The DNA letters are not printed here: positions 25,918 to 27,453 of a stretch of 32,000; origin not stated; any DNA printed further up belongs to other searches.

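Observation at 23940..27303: DUF2130-like nuclease-fold protein paired with a stand-alone OLD-family nuclease: a possible two-gene system unlike Gabija, PARIS or retron-OLD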

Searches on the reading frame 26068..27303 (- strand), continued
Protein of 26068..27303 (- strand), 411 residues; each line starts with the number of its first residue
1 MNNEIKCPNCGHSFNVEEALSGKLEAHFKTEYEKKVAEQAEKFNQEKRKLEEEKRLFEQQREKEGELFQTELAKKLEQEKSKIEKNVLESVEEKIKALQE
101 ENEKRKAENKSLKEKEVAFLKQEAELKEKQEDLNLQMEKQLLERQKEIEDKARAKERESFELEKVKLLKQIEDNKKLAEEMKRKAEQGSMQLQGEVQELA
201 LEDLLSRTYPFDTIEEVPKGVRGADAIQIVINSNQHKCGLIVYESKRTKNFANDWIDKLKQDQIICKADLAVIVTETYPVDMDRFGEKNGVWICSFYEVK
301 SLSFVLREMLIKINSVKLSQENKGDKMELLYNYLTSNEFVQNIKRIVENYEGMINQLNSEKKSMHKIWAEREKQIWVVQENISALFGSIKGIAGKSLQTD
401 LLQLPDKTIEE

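Call 86: search_protein_families(library=padloc, proteins=[L200:6271-8214:+, L200:8201-10189:+, L198:3385-4989:+, L202:1316-4168:+], max_evalue=0.00001)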
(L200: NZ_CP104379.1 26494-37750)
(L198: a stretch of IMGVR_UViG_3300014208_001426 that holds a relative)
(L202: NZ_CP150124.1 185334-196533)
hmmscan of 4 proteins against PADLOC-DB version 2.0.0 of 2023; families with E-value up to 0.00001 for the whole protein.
L200:6271-8214:+ (647 aa): 84 families (the best 25 are shown)
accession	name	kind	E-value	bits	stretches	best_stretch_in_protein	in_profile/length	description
PDLC00065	GajA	-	2.1e-190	632.9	1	1-645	1-666/670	AAA ATPase domain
PDLC00079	GajA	-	2.3e-181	603.1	1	1-644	1-701/702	AAA ATPase domain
PDLC00063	GajA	-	1.3e-127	425.2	1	1-645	1-662/679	AAA ATPase domain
PDLC00093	GajA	-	1.2e-96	323.1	1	1-645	1-721/736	AAA ATPase domain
PDLC00088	GajA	-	7.8e-94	313.5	1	292-645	2-372/372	AAA ATPase domain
PDLC00095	GajA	-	2.4e-86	288.9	2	137-644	174-731/752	AAA ATPase domain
PDLC00082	GajA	-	1e-70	237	2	69-643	103-693/694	AAA ATPase domain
PDLC00068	GajA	-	4e-59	198.9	2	179-508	4-351/545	AAA ATPase domain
PDLC02979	AriA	-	3.8e-55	186.2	1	1-366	1-373/373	-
PDLC00076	GajA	-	2.5e-54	182.8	1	1-614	1-615/700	AAA ATPase domain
PDLC00069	GajA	-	1.8e-43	147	1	1-591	1-594/687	AAA ATPase domain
PDLC00091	GajA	-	3.8e-43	146.3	1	1-644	1-621/627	AAA ATPase domain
PDLC00077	GajA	-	1.4e-42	144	1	1-511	1-518/616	AAA ATPase domain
PDLC00070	GajA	-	1.7e-41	140.5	1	1-644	1-593/596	AAA ATPase domain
PDLC00096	GajA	-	1.2e-40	137.8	2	282-644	254-614/630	AAA ATPase domain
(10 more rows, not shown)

L200:8201-10189:+ (662 aa): 41 families (the best 25 are shown)
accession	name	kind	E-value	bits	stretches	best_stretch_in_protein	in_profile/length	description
PDLC00125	GajB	-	2.6e-270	896.9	1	1-659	5-667/669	UrvD helicase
PDLC00135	GajB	-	7.5e-121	402.9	3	174-400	119-337/603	UrvD helicase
PDLC00128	GajB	-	9.9e-81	270.4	1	4-638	17-662/685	UrvD helicase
PDLC00113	GajB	-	1.5e-74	249.6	3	182-522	130-464/579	UrvD helicase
PDLC00111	GajB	-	9.2e-74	247.2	2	156-641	129-602/625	UrvD helicase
PDLC00143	GajB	-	4.1e-67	225.2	2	160-638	134-605/632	UrvD helicase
PDLC00115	GajB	-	2.1e-65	219.5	3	165-397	15-236/537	UrvD helicase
PDLC00137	GajB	-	7e-51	171.8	2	181-642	221-668/679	UrvD helicase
PDLC00119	GajB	-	9.4e-51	171.4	2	8-375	9-367/565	UrvD helicase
PDLC00109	GajB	-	4.4e-49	165.5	2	174-610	122-507/647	UrvD helicase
PDLC03802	RTasHel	-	4.6e-28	96.5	1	14-349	18-291/675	DRT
PDLC00127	GajB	-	4.7e-28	96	1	8-310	14-290/594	UrvD helicase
PDLC00117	GajB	-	1.4e-26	91.2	2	9-144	22-169/604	UrvD helicase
PDLC00130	GajB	-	5.4e-25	85.7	2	8-145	9-154/589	UrvD helicase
PDLC00132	GajB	-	7.6e-24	82.3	1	14-316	16-306/625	UrvD helicase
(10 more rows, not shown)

L198:3385-4989:+ (534 aa): 105 families (the best 25 are shown)
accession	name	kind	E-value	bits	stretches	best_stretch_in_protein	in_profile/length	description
PDLC02358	Old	-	2.9e-60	202.7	1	1-401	2-416/578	Old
PDLC02979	AriA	-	4.4e-35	120.2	1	1-322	1-373/373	-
PDLC00067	GajA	-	1e-22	78.4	2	2-72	4-79/604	AAA ATPase domain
PDLC02915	ATPase-Toprim_I-B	-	1.2e-22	78.5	2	1-84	1-84/623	-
PDLC00081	GajA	-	1.3e-22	78.2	2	252-394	258-397/574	AAA ATPase domain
PDLC04178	HEC-01A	-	4.9e-21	73.2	2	2-53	8-59/399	-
PDLC00070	GajA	-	5.8e-21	72.7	2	192-385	207-403/596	AAA ATPase domain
PDLC00066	GajA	-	1.3e-20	71.5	2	252-388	253-390/567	AAA ATPase domain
PDLC00094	GajA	-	1.5e-20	71.2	2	249-386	269-409/569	AAA ATPase domain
PDLC00092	GajA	-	1.3e-19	68.1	2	219-393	250-429/604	AAA ATPase domain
PDLC00075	GajA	-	4e-18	63.2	1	1-406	1-394/536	AAA ATPase domain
PDLC00271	PtuA1|PtuA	-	4e-17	60.9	2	281-345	281-344/421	AAA ATPase domain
PDLC00096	GajA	-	4.3e-16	56.7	1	194-388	208-405/630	AAA ATPase domain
PDLC04175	HEC-01A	-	5.4e-16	56.6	2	2-47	5-50/363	-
PDLC00077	GajA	-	6.1e-16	56.1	2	1-97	1-100/616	AAA ATPase domain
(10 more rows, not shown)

L202:1316-4168:+ (950 aa): 14 families
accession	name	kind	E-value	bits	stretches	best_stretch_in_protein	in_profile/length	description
PDLC02208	Ppl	-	1.2e-40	137.5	2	786-942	741-888/894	-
PDLC04135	mad3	-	1.5e-14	52.4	1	296-894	15-338/374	mads_3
PDLC02980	AriA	-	3.8e-13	48.1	1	812-881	229-302/304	-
PDLC02335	AbiLi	-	1.7e-09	35.2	1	693-882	129-241/326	AbiLi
PDLC04164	AriA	-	3.9e-09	34.4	1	833-893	187-247/253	-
PDLC00102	GajA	-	3.3e-08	30.4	0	788-894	234-343/532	AAA ATPase domain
PDLC00069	GajA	-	4.3e-08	30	0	841-895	337-394/687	AAA ATPase domain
PDLC00098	GajA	-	1.8e-07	28.3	1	789-893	236-343/534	AAA ATPase domain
PDLC00091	GajA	-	2.8e-07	27.7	0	295-508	16-220/627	AAA ATPase domain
PDLC04177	HEC-01A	-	6.2e-07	26.8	0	829-882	286-340/393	-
PDLC04175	HEC-01A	-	7e-07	26.6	0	829-897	258-327/363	-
PDLC04213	HEC-02A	-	1.1e-06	26.5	0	770-881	162-275/337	-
PDLC02336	AbiLi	-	1.4e-06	26.2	0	804-883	212-294/340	AbiLi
PDLC02979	AriA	-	2e-06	25.9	0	298-882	18-373/373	-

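Call 87: get_annotated_region(hit=H5, flank=4000)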
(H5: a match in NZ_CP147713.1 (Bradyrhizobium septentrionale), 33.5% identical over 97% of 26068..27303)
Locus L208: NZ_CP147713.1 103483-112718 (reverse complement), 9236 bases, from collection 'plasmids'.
description: Bradyrhizobium septentrionale strain 5S5 plasmid pBs5S5a, complete sequence
organism: Bradyrhizobium septentrionale (NCBI taxid 1404411)
taxonomy: Bacteria; Pseudomonadota; Alphaproteobacteria; Hyphomicrobiales; Nitrobacteraceae; Bradyrhizobium; Bradyrhizobium septentrionale
host: -; source: Glycine max,cell culture,Root nodule from soybean plant inoculated with root zone soil from Apios americana; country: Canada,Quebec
typing (MOB-suite, as given by PLSDB): conjugative; replicon rep_cluster_506; relaxase MOBP; mating-pair formation MPF_T
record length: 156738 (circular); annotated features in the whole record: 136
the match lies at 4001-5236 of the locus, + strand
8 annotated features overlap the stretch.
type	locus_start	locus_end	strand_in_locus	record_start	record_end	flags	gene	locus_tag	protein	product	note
CDS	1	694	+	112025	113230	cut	-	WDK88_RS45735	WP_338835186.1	AAA family ATPase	GO:0006302 - double-strand break repair [Evidence IEA]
CDS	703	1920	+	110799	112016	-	-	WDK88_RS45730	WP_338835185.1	hypothetical protein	-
CDS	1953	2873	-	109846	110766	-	-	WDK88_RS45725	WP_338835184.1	nucleotidyl transferase AbiEii/AbiGii toxin family protein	-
CDS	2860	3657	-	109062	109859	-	-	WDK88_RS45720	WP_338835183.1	type IV toxin-antitoxin system AbiEi family antitoxin domain-containing protein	-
CDS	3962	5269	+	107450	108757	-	-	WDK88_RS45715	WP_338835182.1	DUF2130 domain-containing protein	-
CDS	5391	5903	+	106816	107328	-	-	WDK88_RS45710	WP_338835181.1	recombinase family protein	GO:0006310 - DNA recombination [Evidence IEA]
CDS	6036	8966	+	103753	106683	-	-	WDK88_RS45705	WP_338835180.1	DEAD/DEAH box helicase family protein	-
CDS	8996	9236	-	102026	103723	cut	-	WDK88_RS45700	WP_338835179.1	UvrD-helicase domain-containing protein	-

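Call 88: get_annotated_region(hit=H11, flank=4000)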
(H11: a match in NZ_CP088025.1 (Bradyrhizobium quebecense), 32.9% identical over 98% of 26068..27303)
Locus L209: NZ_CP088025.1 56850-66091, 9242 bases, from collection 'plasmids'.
description: Bradyrhizobium quebecense strain 66S1MB plasmid pBq66S1MBc, complete sequence
organism: Bradyrhizobium quebecense (NCBI taxid 2748629)
taxonomy: Bacteria; Pseudomonadota; Alphaproteobacteria; Hyphomicrobiales; Nitrobacteraceae; Bradyrhizobium; Bradyrhizobium quebecense
host: -; source: Glycine max cv. AC Glengarry,Cell culture,Root nodule from soybean plant inoculated with root zone soil from ...; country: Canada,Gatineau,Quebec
typing (MOB-suite, as given by PLSDB): non-mobilizable
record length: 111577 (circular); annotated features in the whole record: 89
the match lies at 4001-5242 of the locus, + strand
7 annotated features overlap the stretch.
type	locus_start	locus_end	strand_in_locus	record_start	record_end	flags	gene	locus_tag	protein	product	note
CDS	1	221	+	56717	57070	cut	-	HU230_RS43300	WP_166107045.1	helix-turn-helix domain-containing protein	-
CDS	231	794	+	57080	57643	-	-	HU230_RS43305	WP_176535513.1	ImmA/IrrE family metallo-endopeptidase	-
CDS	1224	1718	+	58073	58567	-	-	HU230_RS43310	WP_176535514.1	hypothetical protein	-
CDS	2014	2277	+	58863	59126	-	-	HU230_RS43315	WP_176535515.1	WGR domain-containing protein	-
CDS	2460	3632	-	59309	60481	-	-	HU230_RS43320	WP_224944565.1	Fic family protein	-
CDS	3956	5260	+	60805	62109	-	-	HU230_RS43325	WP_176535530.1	DUF2130 domain-containing protein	-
CDS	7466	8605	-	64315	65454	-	-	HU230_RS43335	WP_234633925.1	YiiX/YebB-like N1pC/P60 family cysteine hydrolase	-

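Call 89: get_annotated_region(hit=H26, flank=4000)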
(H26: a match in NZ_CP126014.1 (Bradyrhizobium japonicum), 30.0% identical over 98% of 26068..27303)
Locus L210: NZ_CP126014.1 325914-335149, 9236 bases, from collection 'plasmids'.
description: Bradyrhizobium japonicum strain S11L-Bj plasmid pS11L-1, complete sequence
organism: Bradyrhizobium japonicum (NCBI taxid 375)
taxonomy: Bacteria; Pseudomonadota; Alphaproteobacteria; Hyphomicrobiales; Nitrobacteraceae; Bradyrhizobium; Bradyrhizobium japonicum
host: -; source: Glycine max,soybean,root nodule; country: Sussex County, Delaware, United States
typing (MOB-suite, as given by PLSDB): conjugative; replicon rep_cluster_506; relaxase MOBP; mating-pair formation MPF_T
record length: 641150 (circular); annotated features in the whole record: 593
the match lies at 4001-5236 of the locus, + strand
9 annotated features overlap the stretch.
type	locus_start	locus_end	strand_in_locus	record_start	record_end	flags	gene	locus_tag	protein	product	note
CDS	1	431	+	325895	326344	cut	-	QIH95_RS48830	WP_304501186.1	hypothetical protein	-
CDS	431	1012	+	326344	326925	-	-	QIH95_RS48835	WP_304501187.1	hypothetical protein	-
CDS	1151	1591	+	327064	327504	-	-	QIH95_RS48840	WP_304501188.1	hypothetical protein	-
CDS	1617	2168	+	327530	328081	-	-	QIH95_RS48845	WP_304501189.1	hypothetical protein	-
CDS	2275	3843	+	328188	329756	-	-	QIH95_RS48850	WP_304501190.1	AAA family ATPase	-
CDS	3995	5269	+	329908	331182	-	-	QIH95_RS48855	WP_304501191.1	DUF2130 domain-containing protein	-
CDS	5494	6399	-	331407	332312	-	-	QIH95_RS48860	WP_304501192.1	hypothetical protein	-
CDS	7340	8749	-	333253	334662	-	-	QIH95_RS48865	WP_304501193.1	nuclease PIN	-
CDS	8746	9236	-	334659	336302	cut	-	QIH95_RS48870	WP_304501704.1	SIR2 family protein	-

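Call 90: get_annotated_region(hit=H30, flank=4000)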
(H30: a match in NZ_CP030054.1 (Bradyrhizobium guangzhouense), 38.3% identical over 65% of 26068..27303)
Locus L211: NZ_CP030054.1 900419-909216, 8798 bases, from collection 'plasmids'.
description: Bradyrhizobium guangzhouense strain CCBAU 51670 plasmid unnamed1, complete sequence
organism: Bradyrhizobium guangzhouense (NCBI taxid 1325095)
taxonomy: Bacteria; Pseudomonadota; Alphaproteobacteria; Hyphomicrobiales; Nitrobacteraceae; Bradyrhizobium; Bradyrhizobium guangzhouense
host: -; source: Arachis hypogaea,Microbe,nodule; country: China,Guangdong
typing (MOB-suite, as given by PLSDB): mobilizable; relaxase MOBP
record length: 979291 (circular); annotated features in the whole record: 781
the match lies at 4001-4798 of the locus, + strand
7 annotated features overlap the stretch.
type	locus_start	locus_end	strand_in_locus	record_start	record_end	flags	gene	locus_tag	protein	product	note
CDS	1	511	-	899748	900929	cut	-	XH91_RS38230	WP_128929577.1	radical SAM protein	-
CDS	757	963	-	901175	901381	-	-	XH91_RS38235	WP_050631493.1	hypothetical protein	-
CDS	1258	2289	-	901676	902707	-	-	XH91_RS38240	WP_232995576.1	nucleotidyl transferase AbiEii/AbiGii toxin family protein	-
CDS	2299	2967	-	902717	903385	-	-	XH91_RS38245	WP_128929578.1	DUF6088 family protein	-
CDS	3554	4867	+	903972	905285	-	-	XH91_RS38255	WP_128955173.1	DUF2130 domain-containing protein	-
CDS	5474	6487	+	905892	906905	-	-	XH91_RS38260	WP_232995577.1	SIR2 family protein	-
CDS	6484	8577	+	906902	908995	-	-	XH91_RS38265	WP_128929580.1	DUF87 domain-containing protein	-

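Call 91: get_annotated_region(hit=H37, flank=4000)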
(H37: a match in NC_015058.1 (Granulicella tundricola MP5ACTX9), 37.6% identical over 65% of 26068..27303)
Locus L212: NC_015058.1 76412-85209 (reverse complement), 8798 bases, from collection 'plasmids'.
description: Granulicella tundricola MP5ACTX9 plasmid pACIX903, complete sequence
organism: Granulicella tundricola MP5ACTX9 (NCBI taxid 1198114)
taxonomy: Bacteria; Acidobacteriota; Terriglobia; Terriglobales; Acidobacteriaceae; Granulicella; Granulicella tundricola; Granulicella tundricola MP5ACTX9
host: -; source: -; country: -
typing (MOB-suite, as given by PLSDB): conjugative; relaxase MOBF; mating-pair formation MPF_T
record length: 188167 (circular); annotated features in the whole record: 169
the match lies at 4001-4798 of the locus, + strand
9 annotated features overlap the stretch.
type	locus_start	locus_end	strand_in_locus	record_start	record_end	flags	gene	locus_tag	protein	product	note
CDS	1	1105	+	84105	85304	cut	-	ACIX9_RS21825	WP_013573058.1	DUF2252 family protein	-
CDS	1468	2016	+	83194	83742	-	-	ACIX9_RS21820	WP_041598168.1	DUF1731 domain-containing protein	-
CDS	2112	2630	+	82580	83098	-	-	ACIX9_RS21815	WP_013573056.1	hypothetical protein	-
CDS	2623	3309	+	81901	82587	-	-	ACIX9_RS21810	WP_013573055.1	hypothetical protein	-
CDS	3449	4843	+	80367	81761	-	-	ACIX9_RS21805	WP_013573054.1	DUF2130 domain-containing protein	-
CDS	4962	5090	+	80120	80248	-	-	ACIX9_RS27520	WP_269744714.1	hypothetical protein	-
CDS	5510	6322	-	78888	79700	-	-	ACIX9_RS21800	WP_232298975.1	DUF5694 domain-containing protein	-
CDS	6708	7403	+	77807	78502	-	-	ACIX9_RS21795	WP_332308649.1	hypothetical protein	-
CDS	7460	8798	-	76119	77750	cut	-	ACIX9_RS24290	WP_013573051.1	EAL domain-containing protein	-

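Call 92: get_annotated_region(hit=H40, flank=4000)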
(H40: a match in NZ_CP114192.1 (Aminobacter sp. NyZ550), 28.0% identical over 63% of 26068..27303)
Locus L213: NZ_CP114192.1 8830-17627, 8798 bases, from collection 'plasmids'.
description: Aminobacter sp. NyZ550 plasmid pMET2, complete sequence
organism: Aminobacter sp. NyZ550 (NCBI taxid 2979870)
taxonomy: Bacteria; Pseudomonadota; Alphaproteobacteria; Hyphomicrobiales; Phyllobacteriaceae; Aminobacter; Aminobacter sp. NyZ550
host: -; source: -; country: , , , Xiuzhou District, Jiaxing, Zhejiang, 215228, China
typing (MOB-suite, as given by PLSDB): non-mobilizable
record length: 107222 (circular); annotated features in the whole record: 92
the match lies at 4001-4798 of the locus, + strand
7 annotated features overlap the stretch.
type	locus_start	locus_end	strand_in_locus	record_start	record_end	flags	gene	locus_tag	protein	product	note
CDS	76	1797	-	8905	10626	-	-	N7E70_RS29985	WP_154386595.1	ParB N-terminal domain-containing protein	-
CDS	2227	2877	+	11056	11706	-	-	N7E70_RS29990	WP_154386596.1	hypothetical protein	-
CDS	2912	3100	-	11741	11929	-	-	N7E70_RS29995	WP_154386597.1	hypothetical protein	-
CDS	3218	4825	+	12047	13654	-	-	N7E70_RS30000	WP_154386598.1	DUF2130 domain-containing protein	-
CDS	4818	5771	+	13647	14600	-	-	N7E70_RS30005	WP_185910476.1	ParB/RepB/Spo0J family partition protein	-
CDS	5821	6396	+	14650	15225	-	-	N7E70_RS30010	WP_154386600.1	hypothetical protein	-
CDS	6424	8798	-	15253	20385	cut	-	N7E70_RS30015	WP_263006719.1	helicase-related protein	-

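Call 93: predict_structure(alignment_id=A8)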
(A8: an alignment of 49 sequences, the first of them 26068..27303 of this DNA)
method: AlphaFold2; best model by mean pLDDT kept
length: 411 residues; sequences in the alignment: 49
mean_pLDDT: 79.1   pTM: 0.38
mean pLDDT of the five models: 79.1, 78.1, 76.5, 75.6, 75.4
residues with pLDDT >= 90: 73; 70-90: 238; 50-70: 82; < 50: 18
segments of 3 or more residues with pLDDT < 50: 151-158, 405-411
pLDDT, mean of each block of 10 residues (from residue 1): 61 62 70 84 88 89 88 88 87 87 87 84 81 74 57 48 67 74 63 76 89 82 84 89 88 89 89 91 88 92 92 79 61 79 87 89 89 84 76 63 48 34
secondary structure, 60 per line:
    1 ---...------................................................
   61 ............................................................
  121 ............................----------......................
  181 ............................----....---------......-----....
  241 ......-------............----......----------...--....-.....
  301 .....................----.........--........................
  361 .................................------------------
elements in order: E4-6 E13-15 H16-148 H159-208 E213-216 E226-231 E237-246 H254-265 E270-275 E286-288 E291-294 H296-321 H326-334 H337-393
